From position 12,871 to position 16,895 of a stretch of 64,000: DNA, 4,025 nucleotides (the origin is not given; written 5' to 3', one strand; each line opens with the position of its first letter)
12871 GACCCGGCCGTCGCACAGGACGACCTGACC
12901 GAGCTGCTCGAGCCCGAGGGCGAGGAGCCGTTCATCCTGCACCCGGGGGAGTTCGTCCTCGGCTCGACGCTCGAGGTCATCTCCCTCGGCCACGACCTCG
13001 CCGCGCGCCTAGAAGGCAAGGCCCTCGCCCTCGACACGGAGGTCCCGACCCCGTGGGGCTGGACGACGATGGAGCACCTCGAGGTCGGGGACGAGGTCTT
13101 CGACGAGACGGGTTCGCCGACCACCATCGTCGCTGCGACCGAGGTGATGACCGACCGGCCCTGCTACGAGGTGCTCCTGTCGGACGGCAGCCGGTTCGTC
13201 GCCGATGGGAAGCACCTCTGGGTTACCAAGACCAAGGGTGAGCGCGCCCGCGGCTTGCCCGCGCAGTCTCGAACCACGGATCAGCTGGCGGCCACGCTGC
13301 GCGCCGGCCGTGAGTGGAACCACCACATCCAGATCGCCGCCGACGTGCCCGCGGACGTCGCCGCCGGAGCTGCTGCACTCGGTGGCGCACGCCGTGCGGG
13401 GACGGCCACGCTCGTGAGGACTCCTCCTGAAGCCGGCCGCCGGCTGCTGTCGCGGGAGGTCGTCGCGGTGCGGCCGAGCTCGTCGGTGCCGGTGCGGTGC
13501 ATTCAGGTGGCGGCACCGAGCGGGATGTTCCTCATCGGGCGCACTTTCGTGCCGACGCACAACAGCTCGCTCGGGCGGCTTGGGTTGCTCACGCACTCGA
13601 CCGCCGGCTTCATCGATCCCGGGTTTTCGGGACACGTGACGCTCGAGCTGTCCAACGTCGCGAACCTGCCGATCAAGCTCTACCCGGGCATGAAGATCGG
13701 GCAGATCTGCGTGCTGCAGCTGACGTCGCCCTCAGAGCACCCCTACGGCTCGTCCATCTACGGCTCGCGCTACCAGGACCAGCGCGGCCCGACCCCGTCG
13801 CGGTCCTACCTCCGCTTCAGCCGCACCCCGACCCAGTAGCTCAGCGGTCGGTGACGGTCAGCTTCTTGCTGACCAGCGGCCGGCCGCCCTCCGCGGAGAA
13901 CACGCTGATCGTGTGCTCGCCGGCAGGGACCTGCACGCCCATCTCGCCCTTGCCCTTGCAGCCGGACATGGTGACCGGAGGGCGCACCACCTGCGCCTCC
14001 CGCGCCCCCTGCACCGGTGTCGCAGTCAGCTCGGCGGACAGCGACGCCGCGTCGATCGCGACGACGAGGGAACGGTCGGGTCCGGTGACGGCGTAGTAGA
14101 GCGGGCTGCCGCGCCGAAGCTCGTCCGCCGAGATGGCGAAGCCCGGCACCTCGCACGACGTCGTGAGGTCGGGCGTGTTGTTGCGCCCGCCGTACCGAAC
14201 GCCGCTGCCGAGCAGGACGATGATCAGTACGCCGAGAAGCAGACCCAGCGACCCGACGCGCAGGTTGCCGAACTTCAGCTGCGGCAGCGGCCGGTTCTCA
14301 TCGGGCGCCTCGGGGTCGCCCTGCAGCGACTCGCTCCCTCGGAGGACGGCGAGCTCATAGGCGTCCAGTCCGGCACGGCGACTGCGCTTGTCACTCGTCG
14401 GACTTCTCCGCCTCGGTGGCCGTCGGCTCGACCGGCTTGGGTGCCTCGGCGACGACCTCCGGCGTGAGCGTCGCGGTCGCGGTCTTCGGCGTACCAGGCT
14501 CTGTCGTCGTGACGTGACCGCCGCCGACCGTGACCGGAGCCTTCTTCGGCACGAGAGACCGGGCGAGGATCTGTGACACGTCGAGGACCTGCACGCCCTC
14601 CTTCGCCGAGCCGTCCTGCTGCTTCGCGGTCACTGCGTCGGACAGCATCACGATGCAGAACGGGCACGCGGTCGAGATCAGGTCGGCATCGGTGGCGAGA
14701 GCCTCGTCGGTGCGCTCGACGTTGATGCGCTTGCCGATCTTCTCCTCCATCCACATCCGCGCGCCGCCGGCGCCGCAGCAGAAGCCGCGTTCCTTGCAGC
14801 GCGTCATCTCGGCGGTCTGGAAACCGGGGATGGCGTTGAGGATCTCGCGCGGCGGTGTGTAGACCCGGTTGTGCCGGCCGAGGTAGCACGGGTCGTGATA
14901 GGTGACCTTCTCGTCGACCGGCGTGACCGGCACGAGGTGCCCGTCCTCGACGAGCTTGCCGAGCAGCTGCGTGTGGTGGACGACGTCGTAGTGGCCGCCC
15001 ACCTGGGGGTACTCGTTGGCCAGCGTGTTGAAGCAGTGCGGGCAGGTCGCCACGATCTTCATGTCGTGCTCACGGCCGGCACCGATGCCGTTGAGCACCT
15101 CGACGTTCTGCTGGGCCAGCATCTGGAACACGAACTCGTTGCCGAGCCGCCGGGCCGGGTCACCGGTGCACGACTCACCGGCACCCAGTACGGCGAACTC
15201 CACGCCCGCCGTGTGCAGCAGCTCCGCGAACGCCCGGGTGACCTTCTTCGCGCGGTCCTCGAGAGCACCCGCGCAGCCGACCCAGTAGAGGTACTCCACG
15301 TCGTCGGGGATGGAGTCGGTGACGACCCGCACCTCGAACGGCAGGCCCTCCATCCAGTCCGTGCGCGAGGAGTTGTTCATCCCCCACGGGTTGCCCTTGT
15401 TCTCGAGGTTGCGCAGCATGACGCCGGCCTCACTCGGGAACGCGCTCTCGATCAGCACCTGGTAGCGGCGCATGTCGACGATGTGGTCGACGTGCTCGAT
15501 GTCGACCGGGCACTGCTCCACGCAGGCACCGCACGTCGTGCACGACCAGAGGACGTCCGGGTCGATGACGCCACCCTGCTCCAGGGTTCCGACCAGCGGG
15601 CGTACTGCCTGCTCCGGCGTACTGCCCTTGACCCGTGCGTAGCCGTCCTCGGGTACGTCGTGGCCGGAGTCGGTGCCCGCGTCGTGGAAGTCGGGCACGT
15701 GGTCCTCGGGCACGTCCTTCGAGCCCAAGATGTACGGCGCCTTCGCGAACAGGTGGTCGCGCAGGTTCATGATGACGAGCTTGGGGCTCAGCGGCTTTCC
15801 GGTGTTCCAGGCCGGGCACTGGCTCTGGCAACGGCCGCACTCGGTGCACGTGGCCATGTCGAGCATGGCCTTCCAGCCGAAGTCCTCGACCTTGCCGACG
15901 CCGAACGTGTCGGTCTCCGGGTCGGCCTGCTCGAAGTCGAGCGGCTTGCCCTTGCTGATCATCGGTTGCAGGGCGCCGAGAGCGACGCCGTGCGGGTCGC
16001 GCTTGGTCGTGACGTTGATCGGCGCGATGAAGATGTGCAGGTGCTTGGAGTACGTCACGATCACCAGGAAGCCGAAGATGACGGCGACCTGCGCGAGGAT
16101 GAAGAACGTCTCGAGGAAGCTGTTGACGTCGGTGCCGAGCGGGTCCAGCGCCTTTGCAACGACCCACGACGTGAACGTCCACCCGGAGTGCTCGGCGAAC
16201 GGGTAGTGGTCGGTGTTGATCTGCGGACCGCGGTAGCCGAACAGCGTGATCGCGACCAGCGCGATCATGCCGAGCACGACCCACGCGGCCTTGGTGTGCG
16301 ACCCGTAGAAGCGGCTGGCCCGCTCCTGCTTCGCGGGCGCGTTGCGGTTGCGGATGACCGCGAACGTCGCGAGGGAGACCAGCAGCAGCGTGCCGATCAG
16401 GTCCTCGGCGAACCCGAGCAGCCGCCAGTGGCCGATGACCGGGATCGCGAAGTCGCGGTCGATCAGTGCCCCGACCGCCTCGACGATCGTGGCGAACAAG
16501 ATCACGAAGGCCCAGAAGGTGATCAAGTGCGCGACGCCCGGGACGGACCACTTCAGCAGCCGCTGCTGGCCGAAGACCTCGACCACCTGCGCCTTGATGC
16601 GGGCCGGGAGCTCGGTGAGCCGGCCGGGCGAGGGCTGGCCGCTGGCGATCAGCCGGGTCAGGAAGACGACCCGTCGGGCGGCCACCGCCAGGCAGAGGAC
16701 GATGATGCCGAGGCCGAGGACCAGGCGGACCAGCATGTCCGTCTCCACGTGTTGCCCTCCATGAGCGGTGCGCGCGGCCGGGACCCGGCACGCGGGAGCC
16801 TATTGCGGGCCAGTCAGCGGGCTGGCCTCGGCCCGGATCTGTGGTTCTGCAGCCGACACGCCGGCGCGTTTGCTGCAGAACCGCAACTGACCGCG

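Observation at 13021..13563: Class 3 (Ala1 / Trp-Cys-Thr) mini-intein inserted in the dCTP deaminase gene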

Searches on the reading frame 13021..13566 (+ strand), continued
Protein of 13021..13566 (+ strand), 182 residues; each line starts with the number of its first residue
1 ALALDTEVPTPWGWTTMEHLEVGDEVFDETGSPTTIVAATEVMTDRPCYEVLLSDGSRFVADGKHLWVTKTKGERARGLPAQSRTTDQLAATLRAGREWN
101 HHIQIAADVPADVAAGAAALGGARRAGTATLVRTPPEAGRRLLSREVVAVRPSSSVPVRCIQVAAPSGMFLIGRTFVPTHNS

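Call 60: find_encoding_contigs(protein=P0002, flank=2000, max_places=3)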
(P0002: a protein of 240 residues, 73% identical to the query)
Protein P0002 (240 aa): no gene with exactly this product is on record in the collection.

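Call 68: find_related_loci(query=A1, collection=viral_contigs, flank=1500)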
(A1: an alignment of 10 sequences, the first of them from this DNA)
Query A1 (181 aa) in viral_contigs; peptide patterns used: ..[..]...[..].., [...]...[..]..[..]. (x = any residue, [..] = any of these).
395 stretches matched a pattern; 331 encode a relative of the query (tblastn E <= 1e-3); the best 80 are kept; 80 distinct loci.
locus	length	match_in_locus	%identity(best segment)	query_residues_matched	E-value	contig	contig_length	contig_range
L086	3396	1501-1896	37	1-181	9e-35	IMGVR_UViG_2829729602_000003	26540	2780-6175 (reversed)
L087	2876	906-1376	36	1-181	1e-34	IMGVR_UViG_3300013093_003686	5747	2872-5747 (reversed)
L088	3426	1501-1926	40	1-181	4e-33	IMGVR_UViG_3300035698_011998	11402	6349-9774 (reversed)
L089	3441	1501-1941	40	1-181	9e-32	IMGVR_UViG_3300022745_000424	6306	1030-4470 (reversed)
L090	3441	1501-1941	39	1-181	1e-30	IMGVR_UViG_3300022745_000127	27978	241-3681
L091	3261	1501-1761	62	1-87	7e-30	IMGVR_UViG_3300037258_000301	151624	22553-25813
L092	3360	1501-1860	49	1-113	2e-29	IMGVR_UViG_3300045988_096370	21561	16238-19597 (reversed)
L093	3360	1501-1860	49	1-113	3e-29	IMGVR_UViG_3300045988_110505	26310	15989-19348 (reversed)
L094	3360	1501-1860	49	1-113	3e-29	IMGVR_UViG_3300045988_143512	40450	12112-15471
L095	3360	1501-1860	49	1-113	2e-29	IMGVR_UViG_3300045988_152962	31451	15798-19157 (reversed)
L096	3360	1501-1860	49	1-113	3e-29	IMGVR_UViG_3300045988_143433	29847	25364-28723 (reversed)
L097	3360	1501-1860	49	1-113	2e-29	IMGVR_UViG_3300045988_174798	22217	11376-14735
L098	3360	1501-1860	49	1-113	2e-29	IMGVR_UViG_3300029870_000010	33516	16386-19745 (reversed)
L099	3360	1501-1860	49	1-113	2e-29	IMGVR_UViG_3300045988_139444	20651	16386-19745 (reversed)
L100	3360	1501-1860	49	1-113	3e-29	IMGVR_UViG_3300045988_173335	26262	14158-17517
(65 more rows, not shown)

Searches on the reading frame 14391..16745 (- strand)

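Call 67: search_protein_families(library=pfam, proteins=[window:14391-16745:-], max_evalue=0.001)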
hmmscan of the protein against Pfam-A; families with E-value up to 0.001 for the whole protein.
window:14391-16745:- (784 aa): 10 families
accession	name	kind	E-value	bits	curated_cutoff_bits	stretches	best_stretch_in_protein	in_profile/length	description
PF02754.22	CCG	-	5.4e-32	110.2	20.6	2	614-701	1-84/85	Cysteine-rich domain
PF13183.11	Fer4_8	-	5.4e-11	43.3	27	1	395-416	47-68/68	4Fe-4S dicluster domain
PF13187.11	Fer4_9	-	9.3e-11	42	27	1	300-415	2-50/52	4Fe-4S dicluster domain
PF12838.12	Fer4_7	-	4.7e-08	33.8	27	0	399-416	35-52/52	4Fe-4S dicluster domain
PF13237.11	Fer4_10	-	1.8e-07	31.4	25.5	1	295-413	4-53/53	4Fe-4S dicluster domain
PF12797.12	Fer4_2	-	1.8e-07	31.1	24.5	1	291-312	1-22/22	4Fe-4S binding domain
PF13534.11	Fer4_17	-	5.8e-07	30.4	22.2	0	294-311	40-57/61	4Fe-4S dicluster domain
PF00037.32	Fer4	-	1e-05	25.5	21.1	0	402-415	8-21/24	4Fe-4S binding domain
PF13484.11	Fer4_16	-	3.6e-05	24.9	30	0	402-416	2-16/66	4Fe-4S double cluster binding domain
PF25160.1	LdpA_Fe-S-bd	-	0.00085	19.5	27.6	0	298-312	26-40/49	LdpA Fe-S cluster-binding domain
